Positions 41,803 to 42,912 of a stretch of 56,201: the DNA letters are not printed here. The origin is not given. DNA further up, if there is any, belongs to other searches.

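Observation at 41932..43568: Lower-GC two-gene island: winged-helix/basic-tail protein coupled to an Rx5H (HEPN-like) protein - candidate undescribed toxin-antitoxin or abortive-infection-type module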

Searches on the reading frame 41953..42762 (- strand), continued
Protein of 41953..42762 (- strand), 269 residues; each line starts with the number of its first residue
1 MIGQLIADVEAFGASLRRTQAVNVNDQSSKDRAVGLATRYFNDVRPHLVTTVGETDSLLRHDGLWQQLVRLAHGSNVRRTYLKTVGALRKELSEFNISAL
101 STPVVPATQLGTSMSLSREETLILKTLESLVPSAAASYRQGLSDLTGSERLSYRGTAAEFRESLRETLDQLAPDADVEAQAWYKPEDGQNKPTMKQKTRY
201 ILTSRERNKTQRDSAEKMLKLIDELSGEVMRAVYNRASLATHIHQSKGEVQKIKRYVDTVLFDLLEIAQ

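Call 33: fold_search(model_id=the predicted structure, library=pdb)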
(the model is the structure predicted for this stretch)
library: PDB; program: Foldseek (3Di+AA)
matches with E <= 10: 152; with E <= 0.001: 0
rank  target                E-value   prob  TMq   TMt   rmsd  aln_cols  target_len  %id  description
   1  1l7c_A                5.1e-01  0.23  0.22  0.24  18.3       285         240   14  alpha-catenin fragment, residues 385-651 (released 2002-06-19)
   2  5h5m_A                5.3e-01  0.23  0.22  0.18  19.6       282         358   14  Crystal structure of HMP-1 M domain (released 2017-03-29)
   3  6ff6                  8.8e-01  0.20  0.23  0.26  16.1       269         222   10  Crystal structure of novel repeat protein BRIC1 (released 2018-09-05)
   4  5h5m_B                8.8e-01  0.18  0.21  0.17  21.8       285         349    7  Crystal structure of HMP-1 M domain (released 2017-03-29)
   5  1l7c_C                9.7e-01  0.18  0.21  0.23  18.6       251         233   12  alpha-catenin fragment, residues 385-651 (released 2002-06-19)
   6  4n6h                  9.7e-01  0.12  0.20  0.14  23.8       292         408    8  1.8 A Structure of the human delta opioid 7TM receptor (PSI Community Target) (released 2013-12-25)
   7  7lbm_2                1.1e+00  0.08  0.18  0.08  17.7       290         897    9  Structure of the human Mediator-bound transcription pre-initiation complex (released 2021-03-24)
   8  5cwi                  1.2e+00  0.10  0.17  0.20  21.3       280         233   14  Crystal structure of de novo designed helical repeat protein DHR18 (released 2015-12-16)
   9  6a2j                  1.2e+00  0.09  0.19  0.17  18.3       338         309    9  Crystal structure of heme A synthase from Bacillus subtilis (released 2018-11-21)
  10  6me9_B                1.2e+00  0.12  0.22  0.18  15.8       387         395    8  XFEL crystal structure of human melatonin receptor MT2 in complex with ramelteon (released 2019-04-24)
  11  5vxj_I                1.4e+00  0.05  0.15  0.16  24.6       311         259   11  2.50 A resolution structure of IpaD from Shigella flexneri in complex with single-domain antibody JMK-E3 (released 2017-08-30)
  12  8zo8_C3               1.5e+00  0.13  0.24  0.25  21.9       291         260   12  Respirasome open state 3 in presence of metformin (SC-MetO3) (released 2025-11-19)
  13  5a7d_Q                1.7e+00  0.18  0.26  0.25  17.5       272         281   10  Tetrameric assembly of LGN with Inscuteable (released 2016-08-03)
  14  9g9d_B                1.8e+00  0.77  0.24  0.45   4.5       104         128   10  CryoEM structure of Enterococcus italicus Csm-crRNA-CTR (4.3) complex (released 2025-02-05)
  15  6twn_B                1.8e+00  0.18  0.27  0.25  21.1       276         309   11  Crystal structure of Talin1 R7R8 in complex with CDK1 (206-223) (released 2021-05-12)
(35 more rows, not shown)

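Call 40: find_related_loci(query=A1, collection=genome_contigs, flank=10000)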
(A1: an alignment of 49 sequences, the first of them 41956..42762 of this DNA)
Query A1 (269 aa) in genome_contigs; peptide patterns used: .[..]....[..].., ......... (x = any residue, [..] = any of these).
51 stretches matched a pattern; 17 encode a relative of the query (tblastn E <= 1e-3); 17 distinct loci.
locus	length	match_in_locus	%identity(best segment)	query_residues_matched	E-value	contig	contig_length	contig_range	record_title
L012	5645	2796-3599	85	1-268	2e-152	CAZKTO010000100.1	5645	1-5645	MAG TPA_asm: uncultured Dehalococcoidia bacterium isolate SRP119689_co1_48 genome assembly, contig: NODE_23857_length_56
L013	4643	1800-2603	77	1-268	1e-139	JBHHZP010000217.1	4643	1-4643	MAG: Acidiferrobacterales bacterium isolate Maj_1_bin.19 NODE_10943_length_4643_cov_8.797515, whole genome shotgun seque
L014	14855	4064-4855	77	1-268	2e-137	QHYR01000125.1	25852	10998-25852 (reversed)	MAG: Acidobacteria bacterium isolate gp2 AA83 14_0927_12_40cm_scaffold_14823_curated, whole genome shotgun sequence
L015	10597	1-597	86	69-267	4e-111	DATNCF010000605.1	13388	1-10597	MAG TPA_asm: Burkholderiales bacterium isolate SMAG_U11207 k141_1267670, whole genome shotgun sequence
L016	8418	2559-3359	61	1-267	2e-109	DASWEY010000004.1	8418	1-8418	MAG TPA_asm: Usitatibacteraceae bacterium isolate SMAG_U2775 k141_1148458, whole genome shotgun sequence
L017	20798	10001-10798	58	1-267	3e-102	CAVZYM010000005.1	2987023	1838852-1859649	MAG: uncultured proteobacterium isolate MFD01916.bin.2.64 genome assembly, contig: contig_8830, whole genome shotgun seq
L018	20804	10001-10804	57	1-268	2e-95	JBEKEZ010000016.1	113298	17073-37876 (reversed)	MAG: Terriglobia bacterium isolate SPRUCE 218 SPRUCE_218_16, whole genome shotgun sequence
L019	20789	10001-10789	55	1-267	7e-95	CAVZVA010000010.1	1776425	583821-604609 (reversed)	MAG: uncultured delta proteobacterium isolate MFD02416.bin.1.77 genome assembly, contig: contig_7123, whole genome shotg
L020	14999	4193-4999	54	1-269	3e-91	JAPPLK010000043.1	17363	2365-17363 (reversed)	MAG: Nitrospira sp. isolate RHO3_bin_20 NODE_4928_length_17363_cov_266.327594, whole genome shotgun sequence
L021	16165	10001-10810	50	1-269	3e-88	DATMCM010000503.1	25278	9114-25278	MAG TPA_asm: Blastocatellia bacterium isolate SMAG_U13382 k141_242973, whole genome shotgun sequence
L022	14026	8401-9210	50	1-269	7e-82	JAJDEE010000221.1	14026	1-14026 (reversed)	MAG: Planctomycetota bacterium isolate OFTM389 OFTM389_220, whole genome shotgun sequence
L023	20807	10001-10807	52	1-269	1e-80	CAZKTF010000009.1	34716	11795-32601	MAG TPA_asm: uncultured Planctomycetota bacterium isolate SRP119689_co1_234 genome assembly, contig: NODE_1515_length_34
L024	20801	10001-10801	86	1-267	3e-154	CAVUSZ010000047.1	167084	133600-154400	MAG: uncultured beta proteobacterium isolate MFD00962.bin.3.90 genome assembly, contig: contig_4299, whole genome shotgu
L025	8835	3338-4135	49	1-267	2e-75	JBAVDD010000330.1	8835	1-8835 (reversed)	MAG: Acidobacteriaceae bacterium isolate MFD01356_ilm_asm_bin2 k127_124333, whole genome shotgun sequence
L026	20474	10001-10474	72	110-267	6e-73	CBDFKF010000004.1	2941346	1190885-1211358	MAG: Alphaproteobacteria bacterium isolate e5628c17-7acf-4102-879c-7f99d0d03c41 genome assembly, contig: contig_4, whole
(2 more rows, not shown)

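Call 42: search_protein_representatives(protein=window:41953-42762:-)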
Query: 269 residues. Proteins with E-value up to 0.001 (for the whole library): 661; up to 1e-10: 500; up to 1e-30: 209. The best 150 are listed.
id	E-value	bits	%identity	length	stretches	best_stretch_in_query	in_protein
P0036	5.1e-129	445.2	78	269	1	1-268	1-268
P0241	2.0e-84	299.2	70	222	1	1-208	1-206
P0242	6.8e-80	284.4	54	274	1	1-268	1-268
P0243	4.1e-73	262.2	50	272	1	1-268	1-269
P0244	4.0e-66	239.4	48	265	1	2-267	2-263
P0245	4.2e-65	236.0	46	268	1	6-267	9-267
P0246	2.1e-64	233.7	49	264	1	2-268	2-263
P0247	1.7e-61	224.2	48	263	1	14-267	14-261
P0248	2.0e-60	220.7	48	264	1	19-267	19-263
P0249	3.7e-60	219.8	45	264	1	11-267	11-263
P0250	1.2e-58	214.8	44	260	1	5-267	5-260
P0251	8.0e-57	208.9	41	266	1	2-267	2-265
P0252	3.2e-56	206.9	44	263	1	1-267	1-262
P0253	8.0e-55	202.3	83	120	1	1-118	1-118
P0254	1.3e-54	201.6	47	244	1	27-267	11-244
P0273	3.0e-46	174.3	41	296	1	8-267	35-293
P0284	2.5e-44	168.0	38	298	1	5-267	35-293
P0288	9.1e-44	166.2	58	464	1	117-269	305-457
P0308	3.4e-41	157.7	41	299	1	8-267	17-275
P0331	3.7e-39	151.1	43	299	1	14-267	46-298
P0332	4.6e-39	150.8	39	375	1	14-267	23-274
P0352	5.6e-37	144.0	33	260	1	18-267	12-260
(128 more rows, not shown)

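Call 45: search_protein_families(library=pfam, alignment_id=A3, max_evalue=1)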
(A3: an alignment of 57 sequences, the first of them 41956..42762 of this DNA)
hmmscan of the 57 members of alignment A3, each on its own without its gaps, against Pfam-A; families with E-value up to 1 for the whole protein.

A. member 1, window:41956-42762:- (269 aa): 3 families
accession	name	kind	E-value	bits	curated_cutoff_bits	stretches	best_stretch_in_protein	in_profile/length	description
PF18165.6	pP_pnuc_1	-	5.2e-15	55.7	26.3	1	138-260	13-129/133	Predicted pPIWI-associating nuclease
PF19979.4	DUF6415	-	0.042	15.1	27.5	0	153-181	16-44/95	Family of unknown function (DUF6415)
PF22161.1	Mre11_C_bact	-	0.27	11.7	27.4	1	208-230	21-43/47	Mre11 C-terminal domain, bacteria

B. families by the number of members that match (of 57 scanned): 75 families (the first 25 are shown)
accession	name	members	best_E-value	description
PF18165.6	pP_pnuc_1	57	3e-15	Predicted pPIWI-associating nuclease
PF20572.3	DUF6781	2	0.016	Family of unknown function (DUF6781)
PF04614.17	Pex19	2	0.031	Pex19 protein family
PF21918.1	cas_Cpf1_2nd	2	0.056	CRISPR-associated endonuclease Cpf1 REC2 domain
PF09457.15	RBD-FIP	2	0.13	FIP domain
PF23735.1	KIF9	2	0.18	Kinesin-like protein KIF9 domain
PF23758.1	TPR_HPS5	1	0.0017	HPS5 TPR domain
PF23268.1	RIN1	1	0.0019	RIN1-like domain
PF22517.1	Mcm-like_N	1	0.003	Mcm-like, N-terminal domain, archaea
PF04399.18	Glutaredoxin2_C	1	0.0041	Glutaredoxin 2, C terminal domain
PF04852.17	ALOG_dom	1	0.0059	ALOG domain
PF03732.24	Retrotrans_gag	1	0.0093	Retrotransposon gag protein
PF18967.5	PycTM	1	0.011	Pycsar effector protein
PF00957.27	Synaptobrevin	1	0.014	Synaptobrevin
PF13454.12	NAD_binding_9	1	0.014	FAD-NAD(P)-binding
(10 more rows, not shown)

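Call 48: search_dna_similar(query=window:41956-42762:-, collection=plasmids, mode=protein, max_rows=25)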
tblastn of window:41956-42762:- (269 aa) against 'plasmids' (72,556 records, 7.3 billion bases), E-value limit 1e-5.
No match.

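Call 49: search_dna_similar(query=window:41956-42762:-, collection=phages, mode=protein, max_rows=15)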
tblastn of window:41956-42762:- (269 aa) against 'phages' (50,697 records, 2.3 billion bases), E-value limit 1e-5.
No match.

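Call 50: find_related_loci(query=A3, collection=viral_contigs, flank=8000)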
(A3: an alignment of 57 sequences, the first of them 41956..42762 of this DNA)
Query A3 (269 aa) in viral_contigs; peptide patterns used: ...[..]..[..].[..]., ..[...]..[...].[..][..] (x = any residue, [..] = any of these).
122 stretches matched a pattern, but none encodes a relative of the query by tblastn (E <= 1e-3).

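Call 51: find_encoding_contigs(protein=window:41953-42762:-, flank=10000, max_places=5)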
Protein window:41953-42762:- (269 aa): 6 contigs read that carry it; 5 places shown.
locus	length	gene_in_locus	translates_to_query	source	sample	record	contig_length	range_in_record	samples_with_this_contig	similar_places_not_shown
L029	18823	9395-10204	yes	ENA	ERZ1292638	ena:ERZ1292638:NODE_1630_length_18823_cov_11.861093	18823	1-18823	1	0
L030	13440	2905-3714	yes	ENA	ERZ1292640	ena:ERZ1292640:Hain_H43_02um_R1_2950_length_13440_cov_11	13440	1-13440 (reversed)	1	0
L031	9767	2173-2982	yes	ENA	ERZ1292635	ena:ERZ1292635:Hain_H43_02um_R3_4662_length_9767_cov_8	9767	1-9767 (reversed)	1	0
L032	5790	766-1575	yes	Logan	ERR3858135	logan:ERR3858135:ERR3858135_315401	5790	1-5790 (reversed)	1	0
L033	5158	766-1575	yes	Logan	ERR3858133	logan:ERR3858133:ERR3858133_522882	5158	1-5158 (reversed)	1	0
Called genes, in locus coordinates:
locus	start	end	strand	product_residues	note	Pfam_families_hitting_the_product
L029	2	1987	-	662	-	?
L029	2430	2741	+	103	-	PF12732:YtxH, PF01442:Apolipoprotein (weak)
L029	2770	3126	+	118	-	PF01258:zf-dskA_traR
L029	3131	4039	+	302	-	PF01558:POR, PF00037:Fer4 (faint), PF12837:Fer4_6 (faint), PF12838:Fer4_7, PF13187:Fer4_9, PF13237:Fer4_10, PF13484:Fer4_16 (faint), PF14697:Fer4_21 (weak)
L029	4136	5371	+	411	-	PF01855:POR_N, PF17147:PFOR_II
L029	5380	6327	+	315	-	PF02775:TPP_enzyme_C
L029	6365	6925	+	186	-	PF01322:Cytochrom_C_2 (weak)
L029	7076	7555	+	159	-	PF01814:Hemerythrin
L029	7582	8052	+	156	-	-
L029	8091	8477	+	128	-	PF00034:Cytochrom_C (weak), PF13442:Cytochrome_CBB3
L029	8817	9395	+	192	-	-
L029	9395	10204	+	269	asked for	PF18165:pP_pnuc_1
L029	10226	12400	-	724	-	PF02629:CoA_binding, PF13380:CoA_binding_2, PF13607:Succ_CoA_lig, PF19045:Ligase_CoA_2, PF13549:ATP-grasp_5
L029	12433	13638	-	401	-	-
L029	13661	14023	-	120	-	PF13442:Cytochrome_CBB3, PF00034:Cytochrom_C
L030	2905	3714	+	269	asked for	PF18165:pP_pnuc_1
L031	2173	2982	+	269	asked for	PF18165:pP_pnuc_1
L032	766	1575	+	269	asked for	PF18165:pP_pnuc_1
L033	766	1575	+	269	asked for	PF18165:pP_pnuc_1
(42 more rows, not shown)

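Call 62: search_solved_structures(query=A3, max_evalue=10, show_alignments=2)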
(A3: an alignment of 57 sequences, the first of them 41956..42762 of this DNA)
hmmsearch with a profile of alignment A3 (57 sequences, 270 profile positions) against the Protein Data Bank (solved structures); distinct sequences matched with E-value up to 10: 5.
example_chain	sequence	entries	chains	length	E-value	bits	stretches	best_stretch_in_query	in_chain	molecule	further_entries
4uy3_A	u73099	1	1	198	0.36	13.5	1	51-148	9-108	SEPTATION RING FORMATION REGULATOR EZRA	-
2lhk_A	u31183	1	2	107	0.38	13.4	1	19-113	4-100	L0052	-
1fip_A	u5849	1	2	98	0.51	13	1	23-85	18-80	FACTOR FOR INVERSION STIMULATION (FIS)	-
2g2c_A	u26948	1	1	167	1.1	11.9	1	181-245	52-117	Putative molybdenum cofactor biosynthesis protein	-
3cwb_B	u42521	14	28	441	1.8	11.2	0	33-84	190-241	MITOCHONDRIAL UBIQUINOL-CYTOCHROME-C REDUCTASE COMPLEX CORE PROTEIN 2 | UBIQUINOL-CYTOCHROME-C REDUCTASE COMPLEX CORE PROTEIN 2, MITOCHONDRIAL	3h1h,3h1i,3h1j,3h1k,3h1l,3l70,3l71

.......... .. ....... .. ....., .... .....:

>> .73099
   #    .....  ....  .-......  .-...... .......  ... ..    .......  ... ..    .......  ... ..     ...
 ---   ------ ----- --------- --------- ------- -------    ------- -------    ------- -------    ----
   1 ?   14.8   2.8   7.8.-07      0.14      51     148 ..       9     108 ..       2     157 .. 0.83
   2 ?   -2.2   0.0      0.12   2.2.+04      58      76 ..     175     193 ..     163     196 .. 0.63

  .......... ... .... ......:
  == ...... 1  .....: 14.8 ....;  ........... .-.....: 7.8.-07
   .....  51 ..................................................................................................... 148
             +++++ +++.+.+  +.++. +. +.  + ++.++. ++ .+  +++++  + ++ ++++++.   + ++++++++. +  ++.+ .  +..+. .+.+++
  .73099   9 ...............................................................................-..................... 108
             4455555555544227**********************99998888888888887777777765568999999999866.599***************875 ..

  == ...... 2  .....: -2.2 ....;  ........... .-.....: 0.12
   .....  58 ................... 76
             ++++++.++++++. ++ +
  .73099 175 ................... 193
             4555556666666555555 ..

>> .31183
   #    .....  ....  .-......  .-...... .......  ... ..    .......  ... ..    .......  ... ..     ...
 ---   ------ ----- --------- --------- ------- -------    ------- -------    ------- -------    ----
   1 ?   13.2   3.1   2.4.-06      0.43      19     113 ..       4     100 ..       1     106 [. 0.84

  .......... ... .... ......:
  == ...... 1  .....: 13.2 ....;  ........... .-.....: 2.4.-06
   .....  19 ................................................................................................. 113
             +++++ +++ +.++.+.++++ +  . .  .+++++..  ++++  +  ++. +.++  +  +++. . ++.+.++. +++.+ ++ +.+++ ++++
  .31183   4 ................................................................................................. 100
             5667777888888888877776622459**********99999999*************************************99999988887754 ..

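Call 70: fold_search(model_id=the predicted structure, library=viral)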
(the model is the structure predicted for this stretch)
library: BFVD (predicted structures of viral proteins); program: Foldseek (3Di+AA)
matches with E <= 10: 109; with E <= 0.001: 0
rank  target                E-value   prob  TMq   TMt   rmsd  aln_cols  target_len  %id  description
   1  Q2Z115                3.2e-01  0.18  0.21  0.14  25.2       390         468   11  Uncharacterized protein [Pseudomonas phage EL]
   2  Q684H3                8.1e-01  0.11  0.16  0.15  20.5       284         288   14  (no name in the UniProt tables at hand)
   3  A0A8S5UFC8            1.1e+00  0.08  0.16  0.15  18.4       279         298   13  Uncharacterized protein [Myoviridae sp. ctcyQ27]
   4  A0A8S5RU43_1          1.1e+00  0.06  0.16  0.05  33.5       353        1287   13  (no name in the UniProt tables at hand)
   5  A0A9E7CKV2            1.1e+00  0.16  0.22  0.14  18.2       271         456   10  (no name in the UniProt tables at hand)
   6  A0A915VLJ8            1.1e+00  0.08  0.19  0.12  23.1       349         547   13  (no name in the UniProt tables at hand)
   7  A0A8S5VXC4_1          1.4e+00  0.15  0.25  0.09  23.7       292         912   11  (no name in the UniProt tables at hand)
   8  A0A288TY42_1          1.5e+00  0.18  0.27  0.07  24.2       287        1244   12  Putative tail fiber [Enterococcus phage EFP01]
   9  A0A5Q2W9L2            1.5e+00  0.12  0.21  0.10  21.8       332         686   11  (no name in the UniProt tables at hand)
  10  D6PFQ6                1.6e+00  0.07  0.18  0.15  28.9       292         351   16  (no name in the UniProt tables at hand)
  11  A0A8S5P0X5            1.6e+00  0.05  0.15  0.10  30.4       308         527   14  Uncharacterized protein [Myoviridae sp. ctLnO19]
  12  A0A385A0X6            1.9e+00  0.04  0.13  0.08  25.0       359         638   10  (no name in the UniProt tables at hand)
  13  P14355                2.1e+00  0.33  0.24  0.38  16.2       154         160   12  Protein Bel-3 [Human spumaretrovirus]
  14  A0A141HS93            2.2e+00  0.13  0.24  0.09  23.3       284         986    8  (no name in the UniProt tables at hand)
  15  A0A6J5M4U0            2.5e+00  0.15  0.23  0.32  22.2       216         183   12  Uncharacterized protein (Fragment) [uncultured Caudovirales phage]
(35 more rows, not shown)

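Call 72: search_protein_families(library=pfam, proteins=[P0288, P0332, P0273, P0284, P0331, P0308], max_evalue=0.01)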
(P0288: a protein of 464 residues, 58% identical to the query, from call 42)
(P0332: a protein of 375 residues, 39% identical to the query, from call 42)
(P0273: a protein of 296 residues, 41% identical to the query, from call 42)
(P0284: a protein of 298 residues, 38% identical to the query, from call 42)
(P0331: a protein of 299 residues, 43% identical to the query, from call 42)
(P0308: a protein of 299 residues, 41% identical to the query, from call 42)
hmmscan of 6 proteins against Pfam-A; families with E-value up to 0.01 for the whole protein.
P0288 (464 aa): 1 family
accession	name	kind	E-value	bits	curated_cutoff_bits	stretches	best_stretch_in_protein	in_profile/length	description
PF18165.6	pP_pnuc_1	-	1.6e-08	34.7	26.3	1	340-449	27-130/133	Predicted pPIWI-associating nuclease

P0332 (375 aa): 1 family
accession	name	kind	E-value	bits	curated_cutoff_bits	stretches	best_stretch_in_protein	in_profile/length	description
PF18165.6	pP_pnuc_1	-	3.3e-10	40.2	26.3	1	146-229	14-97/133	Predicted pPIWI-associating nuclease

P0273 (296 aa): 1 family
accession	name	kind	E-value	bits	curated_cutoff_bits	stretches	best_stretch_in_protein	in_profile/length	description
PF18165.6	pP_pnuc_1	-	1.3e-12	47.9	26.3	1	167-257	19-100/133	Predicted pPIWI-associating nuclease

P0284 (298 aa): 2 families
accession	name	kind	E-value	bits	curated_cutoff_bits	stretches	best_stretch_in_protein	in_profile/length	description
PF18165.6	pP_pnuc_1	-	2.7e-14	53.4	26.3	1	167-272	18-113/133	Predicted pPIWI-associating nuclease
PF13837.12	Myb_DNA-bind_4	-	0.0083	17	27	0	40-75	37-71/89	Myb/SANT-like DNA-binding domain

P0331 (299 aa): 1 family
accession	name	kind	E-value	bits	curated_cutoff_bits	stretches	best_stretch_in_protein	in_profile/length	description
PF18165.6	pP_pnuc_1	-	1.7e-12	47.6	26.3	1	180-264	25-109/133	Predicted pPIWI-associating nuclease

P0308 (299 aa): 1 family
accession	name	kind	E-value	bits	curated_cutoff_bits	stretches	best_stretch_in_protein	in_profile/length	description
PF18165.6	pP_pnuc_1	-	1.1e-09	38.5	26.3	1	141-237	7-104/133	Predicted pPIWI-associating nuclease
